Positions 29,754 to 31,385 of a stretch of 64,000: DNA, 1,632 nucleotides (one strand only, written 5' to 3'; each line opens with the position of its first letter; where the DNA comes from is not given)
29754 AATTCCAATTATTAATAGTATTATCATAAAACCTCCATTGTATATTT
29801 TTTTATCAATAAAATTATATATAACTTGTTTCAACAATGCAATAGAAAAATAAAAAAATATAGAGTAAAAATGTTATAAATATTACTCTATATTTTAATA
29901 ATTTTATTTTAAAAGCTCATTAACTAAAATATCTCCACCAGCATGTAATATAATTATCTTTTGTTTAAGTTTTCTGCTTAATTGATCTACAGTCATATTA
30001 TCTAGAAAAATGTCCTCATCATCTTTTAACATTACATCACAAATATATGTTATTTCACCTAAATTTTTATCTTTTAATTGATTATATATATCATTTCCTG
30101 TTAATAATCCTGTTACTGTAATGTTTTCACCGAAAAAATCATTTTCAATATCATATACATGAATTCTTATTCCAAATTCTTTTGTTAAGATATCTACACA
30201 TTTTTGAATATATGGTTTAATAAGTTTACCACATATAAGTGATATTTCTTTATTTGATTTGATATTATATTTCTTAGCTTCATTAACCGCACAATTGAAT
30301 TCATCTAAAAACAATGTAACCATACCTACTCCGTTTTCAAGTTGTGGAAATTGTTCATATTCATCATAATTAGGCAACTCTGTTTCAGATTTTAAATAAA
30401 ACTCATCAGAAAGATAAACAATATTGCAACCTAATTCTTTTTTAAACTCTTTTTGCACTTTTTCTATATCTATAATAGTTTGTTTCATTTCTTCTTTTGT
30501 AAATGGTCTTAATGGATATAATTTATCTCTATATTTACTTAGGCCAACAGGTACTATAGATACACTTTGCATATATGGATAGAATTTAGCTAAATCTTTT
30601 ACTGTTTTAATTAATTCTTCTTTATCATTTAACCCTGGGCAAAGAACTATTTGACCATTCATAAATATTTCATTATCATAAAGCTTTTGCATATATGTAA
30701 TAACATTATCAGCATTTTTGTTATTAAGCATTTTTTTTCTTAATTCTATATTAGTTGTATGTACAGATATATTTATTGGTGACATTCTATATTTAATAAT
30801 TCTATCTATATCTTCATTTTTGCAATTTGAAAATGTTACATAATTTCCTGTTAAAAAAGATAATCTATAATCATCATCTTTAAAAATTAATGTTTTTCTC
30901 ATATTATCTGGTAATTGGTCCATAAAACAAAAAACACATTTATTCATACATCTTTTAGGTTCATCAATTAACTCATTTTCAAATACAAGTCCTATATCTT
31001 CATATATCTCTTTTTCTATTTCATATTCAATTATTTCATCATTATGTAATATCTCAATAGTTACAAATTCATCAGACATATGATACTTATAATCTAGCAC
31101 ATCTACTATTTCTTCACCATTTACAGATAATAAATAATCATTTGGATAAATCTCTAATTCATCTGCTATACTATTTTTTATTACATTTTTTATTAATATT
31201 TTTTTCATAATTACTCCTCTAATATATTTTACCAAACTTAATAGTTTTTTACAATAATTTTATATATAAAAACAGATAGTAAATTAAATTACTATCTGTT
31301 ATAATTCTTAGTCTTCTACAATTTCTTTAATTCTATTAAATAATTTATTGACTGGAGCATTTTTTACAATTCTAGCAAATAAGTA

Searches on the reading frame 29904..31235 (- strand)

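Call 63: search_protein_families(library=ncbifam, proteins=[window:29904-31235:-], max_evalue=0.00001)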
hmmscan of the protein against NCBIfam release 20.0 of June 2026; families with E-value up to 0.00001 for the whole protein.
window:29904-31235:- (443 aa): 2 families
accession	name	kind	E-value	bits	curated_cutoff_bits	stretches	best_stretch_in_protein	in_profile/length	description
TIGR03279.1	cyano_FeS_chp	hypoth_equivalog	4.7e-120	401.2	574.7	1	15-439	2-430/433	TIGR03279 family radical SAM protein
TIGR03278.1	methan_mark_10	equivalog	5.1e-10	38.7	350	1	140-217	118-194/404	methyl coenzyme M reductase-arginine methyltransferase Mmp10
